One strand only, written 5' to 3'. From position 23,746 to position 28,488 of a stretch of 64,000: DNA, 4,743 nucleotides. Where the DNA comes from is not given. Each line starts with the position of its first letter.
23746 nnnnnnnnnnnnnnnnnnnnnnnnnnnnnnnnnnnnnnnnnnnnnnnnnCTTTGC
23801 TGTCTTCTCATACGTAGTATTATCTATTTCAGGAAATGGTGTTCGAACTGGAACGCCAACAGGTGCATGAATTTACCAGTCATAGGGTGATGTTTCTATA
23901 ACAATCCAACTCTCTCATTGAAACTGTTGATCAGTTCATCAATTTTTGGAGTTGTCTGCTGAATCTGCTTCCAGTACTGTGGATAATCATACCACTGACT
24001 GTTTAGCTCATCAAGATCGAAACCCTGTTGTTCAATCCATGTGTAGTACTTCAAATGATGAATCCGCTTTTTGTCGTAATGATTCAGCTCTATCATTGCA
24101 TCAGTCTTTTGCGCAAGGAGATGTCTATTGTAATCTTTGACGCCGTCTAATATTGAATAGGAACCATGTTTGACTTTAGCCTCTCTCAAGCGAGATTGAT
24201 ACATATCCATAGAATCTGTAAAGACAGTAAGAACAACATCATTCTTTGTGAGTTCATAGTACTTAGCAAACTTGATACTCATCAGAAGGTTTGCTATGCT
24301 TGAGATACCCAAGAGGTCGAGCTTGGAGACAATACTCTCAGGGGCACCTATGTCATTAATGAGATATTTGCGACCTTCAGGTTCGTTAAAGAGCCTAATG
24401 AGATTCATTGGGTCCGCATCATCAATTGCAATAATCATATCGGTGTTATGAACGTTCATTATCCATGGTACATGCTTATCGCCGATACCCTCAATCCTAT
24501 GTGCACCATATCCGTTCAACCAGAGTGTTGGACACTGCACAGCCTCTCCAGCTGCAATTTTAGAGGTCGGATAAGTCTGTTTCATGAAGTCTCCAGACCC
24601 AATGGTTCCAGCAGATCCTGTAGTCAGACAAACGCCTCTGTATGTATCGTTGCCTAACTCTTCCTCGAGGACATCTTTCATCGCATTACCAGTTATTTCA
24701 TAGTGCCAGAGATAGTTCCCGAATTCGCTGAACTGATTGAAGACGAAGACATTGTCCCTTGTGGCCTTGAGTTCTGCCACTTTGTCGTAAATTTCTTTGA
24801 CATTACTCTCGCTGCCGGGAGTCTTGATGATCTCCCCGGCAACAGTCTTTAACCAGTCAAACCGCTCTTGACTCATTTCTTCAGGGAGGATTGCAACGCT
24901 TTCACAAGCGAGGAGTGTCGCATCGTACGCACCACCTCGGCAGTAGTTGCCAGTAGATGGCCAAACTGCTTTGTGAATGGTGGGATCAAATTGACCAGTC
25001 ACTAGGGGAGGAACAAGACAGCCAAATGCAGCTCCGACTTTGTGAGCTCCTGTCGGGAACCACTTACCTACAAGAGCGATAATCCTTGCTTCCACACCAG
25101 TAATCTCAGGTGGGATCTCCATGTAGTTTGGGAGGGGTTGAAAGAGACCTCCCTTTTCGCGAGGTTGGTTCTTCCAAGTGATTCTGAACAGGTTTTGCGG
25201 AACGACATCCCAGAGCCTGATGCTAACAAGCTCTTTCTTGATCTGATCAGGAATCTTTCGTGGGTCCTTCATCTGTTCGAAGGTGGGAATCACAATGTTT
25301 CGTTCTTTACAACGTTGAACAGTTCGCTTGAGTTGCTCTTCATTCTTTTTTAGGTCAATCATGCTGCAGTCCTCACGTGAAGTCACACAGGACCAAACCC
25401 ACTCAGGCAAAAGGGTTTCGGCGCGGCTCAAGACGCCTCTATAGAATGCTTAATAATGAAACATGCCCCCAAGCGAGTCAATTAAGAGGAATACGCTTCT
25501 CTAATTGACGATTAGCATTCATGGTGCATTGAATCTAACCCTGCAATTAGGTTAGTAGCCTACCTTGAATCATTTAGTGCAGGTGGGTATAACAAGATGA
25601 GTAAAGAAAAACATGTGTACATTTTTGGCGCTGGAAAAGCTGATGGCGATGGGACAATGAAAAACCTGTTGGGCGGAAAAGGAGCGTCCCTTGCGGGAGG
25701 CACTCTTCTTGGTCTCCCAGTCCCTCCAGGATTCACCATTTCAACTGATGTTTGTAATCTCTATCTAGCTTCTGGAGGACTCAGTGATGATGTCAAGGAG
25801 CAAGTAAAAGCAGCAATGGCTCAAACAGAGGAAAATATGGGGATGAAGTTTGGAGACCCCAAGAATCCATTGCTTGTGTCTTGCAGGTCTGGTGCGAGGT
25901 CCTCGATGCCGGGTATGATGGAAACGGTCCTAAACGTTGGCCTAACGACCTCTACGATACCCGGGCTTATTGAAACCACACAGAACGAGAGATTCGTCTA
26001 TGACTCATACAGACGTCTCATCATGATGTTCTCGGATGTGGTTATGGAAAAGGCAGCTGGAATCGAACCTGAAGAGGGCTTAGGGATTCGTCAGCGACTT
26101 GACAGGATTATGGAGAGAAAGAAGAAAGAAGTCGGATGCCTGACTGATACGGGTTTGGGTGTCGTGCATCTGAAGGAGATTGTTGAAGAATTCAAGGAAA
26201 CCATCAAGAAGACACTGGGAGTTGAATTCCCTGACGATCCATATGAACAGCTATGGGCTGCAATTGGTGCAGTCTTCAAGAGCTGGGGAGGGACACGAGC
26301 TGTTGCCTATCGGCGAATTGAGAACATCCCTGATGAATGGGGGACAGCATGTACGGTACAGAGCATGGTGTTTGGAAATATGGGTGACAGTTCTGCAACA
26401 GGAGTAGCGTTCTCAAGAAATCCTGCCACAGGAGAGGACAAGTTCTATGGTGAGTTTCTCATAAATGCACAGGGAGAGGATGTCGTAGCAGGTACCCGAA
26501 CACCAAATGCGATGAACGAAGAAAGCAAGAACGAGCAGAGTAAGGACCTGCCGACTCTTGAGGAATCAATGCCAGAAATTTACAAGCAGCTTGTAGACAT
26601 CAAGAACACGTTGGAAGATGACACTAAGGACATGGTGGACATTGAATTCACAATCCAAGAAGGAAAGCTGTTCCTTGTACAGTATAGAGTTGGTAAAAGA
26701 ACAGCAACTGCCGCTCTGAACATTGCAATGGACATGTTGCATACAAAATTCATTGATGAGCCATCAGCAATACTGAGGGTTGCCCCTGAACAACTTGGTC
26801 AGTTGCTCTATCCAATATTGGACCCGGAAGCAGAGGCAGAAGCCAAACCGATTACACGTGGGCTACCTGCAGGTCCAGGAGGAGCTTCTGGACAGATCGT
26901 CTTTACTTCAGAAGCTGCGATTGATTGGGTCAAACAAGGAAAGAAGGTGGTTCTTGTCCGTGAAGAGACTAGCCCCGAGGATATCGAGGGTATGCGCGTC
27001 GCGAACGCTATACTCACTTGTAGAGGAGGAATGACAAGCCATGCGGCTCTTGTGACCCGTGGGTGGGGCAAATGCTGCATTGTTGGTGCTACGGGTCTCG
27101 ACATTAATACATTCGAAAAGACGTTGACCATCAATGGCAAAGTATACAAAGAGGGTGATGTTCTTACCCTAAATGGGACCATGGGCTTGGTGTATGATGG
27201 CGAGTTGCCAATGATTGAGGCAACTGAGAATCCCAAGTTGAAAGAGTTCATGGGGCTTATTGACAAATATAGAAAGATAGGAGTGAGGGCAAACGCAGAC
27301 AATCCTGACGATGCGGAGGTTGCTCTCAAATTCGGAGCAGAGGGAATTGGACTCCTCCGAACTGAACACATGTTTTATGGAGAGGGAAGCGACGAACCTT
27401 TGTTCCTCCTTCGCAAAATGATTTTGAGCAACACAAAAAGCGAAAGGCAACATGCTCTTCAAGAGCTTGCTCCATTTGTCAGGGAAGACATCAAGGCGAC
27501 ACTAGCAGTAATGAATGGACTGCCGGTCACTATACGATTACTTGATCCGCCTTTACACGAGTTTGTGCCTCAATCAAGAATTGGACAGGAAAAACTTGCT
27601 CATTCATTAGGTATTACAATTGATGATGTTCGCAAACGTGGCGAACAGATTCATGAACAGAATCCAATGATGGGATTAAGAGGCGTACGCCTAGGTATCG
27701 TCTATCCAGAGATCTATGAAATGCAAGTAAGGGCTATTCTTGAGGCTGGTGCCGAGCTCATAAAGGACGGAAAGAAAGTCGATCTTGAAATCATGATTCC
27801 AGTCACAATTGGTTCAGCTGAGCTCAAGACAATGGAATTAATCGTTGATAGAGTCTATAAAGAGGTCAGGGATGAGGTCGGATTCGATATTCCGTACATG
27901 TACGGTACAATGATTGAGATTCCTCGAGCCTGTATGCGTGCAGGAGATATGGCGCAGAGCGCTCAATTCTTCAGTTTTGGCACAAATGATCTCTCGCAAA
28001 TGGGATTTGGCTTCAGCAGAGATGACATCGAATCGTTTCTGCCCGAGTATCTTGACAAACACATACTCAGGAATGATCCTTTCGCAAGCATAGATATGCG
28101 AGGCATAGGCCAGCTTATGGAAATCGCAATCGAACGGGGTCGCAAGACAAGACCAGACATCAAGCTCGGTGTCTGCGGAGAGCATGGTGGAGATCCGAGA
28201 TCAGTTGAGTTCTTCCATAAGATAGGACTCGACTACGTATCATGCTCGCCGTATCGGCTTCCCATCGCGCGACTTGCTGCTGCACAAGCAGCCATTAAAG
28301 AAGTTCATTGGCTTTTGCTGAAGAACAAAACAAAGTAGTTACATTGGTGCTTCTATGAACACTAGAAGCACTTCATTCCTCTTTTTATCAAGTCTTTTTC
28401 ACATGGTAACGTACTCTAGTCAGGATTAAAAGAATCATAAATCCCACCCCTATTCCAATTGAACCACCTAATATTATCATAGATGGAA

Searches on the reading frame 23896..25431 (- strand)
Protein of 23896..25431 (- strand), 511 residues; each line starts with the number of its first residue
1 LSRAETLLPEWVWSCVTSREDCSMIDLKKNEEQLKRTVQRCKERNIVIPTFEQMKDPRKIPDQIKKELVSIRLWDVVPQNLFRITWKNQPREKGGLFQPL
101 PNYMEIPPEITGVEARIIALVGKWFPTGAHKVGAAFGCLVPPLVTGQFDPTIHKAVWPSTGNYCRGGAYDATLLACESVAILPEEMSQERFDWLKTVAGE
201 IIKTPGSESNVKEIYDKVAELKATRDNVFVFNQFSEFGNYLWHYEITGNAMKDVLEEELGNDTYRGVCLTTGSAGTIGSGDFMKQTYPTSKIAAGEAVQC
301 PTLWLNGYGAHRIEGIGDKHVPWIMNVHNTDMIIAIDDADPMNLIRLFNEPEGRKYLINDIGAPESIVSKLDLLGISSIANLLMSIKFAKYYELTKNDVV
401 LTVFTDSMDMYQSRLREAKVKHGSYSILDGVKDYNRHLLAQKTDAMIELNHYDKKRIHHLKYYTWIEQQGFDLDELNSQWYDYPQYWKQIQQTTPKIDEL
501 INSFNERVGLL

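Call 77: search_protein_families(library=pfam, proteins=[window:23896-25431:-], max_evalue=0.00001)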
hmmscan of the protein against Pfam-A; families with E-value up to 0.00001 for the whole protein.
window:23896-25431:- (511 aa): 1 family
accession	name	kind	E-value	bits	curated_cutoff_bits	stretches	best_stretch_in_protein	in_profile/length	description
PF00291.31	PALP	-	2.2e-09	37.5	35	1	126-319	33-223/295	Pyridoxal-phosphate dependent enzyme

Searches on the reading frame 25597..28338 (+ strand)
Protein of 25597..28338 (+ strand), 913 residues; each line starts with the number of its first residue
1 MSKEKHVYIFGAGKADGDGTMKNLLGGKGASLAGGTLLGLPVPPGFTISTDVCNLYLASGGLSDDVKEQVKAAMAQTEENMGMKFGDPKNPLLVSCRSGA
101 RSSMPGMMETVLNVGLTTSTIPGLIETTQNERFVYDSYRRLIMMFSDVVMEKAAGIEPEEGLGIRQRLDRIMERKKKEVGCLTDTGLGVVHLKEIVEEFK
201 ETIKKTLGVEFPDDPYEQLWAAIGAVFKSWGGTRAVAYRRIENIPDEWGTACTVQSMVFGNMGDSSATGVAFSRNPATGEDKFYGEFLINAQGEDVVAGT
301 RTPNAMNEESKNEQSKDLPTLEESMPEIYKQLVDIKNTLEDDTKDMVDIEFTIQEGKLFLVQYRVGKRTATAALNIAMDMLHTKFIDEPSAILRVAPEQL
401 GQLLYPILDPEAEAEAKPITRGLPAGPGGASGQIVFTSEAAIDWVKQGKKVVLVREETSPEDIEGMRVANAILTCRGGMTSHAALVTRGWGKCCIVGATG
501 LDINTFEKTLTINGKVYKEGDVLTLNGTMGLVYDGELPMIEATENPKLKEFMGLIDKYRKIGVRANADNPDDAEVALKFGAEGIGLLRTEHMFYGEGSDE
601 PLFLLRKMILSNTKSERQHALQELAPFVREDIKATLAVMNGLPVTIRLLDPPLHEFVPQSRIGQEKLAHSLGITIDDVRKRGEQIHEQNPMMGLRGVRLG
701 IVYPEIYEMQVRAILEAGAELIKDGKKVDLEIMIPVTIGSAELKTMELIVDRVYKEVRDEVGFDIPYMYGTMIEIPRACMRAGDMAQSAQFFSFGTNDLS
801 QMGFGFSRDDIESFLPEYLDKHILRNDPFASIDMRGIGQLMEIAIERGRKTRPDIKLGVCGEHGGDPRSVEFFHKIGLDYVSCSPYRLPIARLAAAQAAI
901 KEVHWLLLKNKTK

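Call 77: search_protein_families(library=pfam, proteins=[window:25597-28338:+], max_evalue=0.00001)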
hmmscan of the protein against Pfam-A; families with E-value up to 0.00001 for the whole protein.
window:25597-28338:+ (913 aa): 3 families
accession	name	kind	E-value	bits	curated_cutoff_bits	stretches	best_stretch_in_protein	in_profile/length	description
PF02896.24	PEP-utilizers_C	-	1.3e-74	251.5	22.8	1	546-898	5-291/293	PEP-utilising enzyme, PEP-binding domain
PF01326.24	PPDK_N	-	4.6e-49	167.9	27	2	66-383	77-326/328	Pyruvate phosphate dikinase, AMP/ATP-binding domain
PF00391.29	PEP-utilizers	-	1.1e-19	70.3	23.1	1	449-530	3-72/72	PEP-utilising enzyme, mobile domain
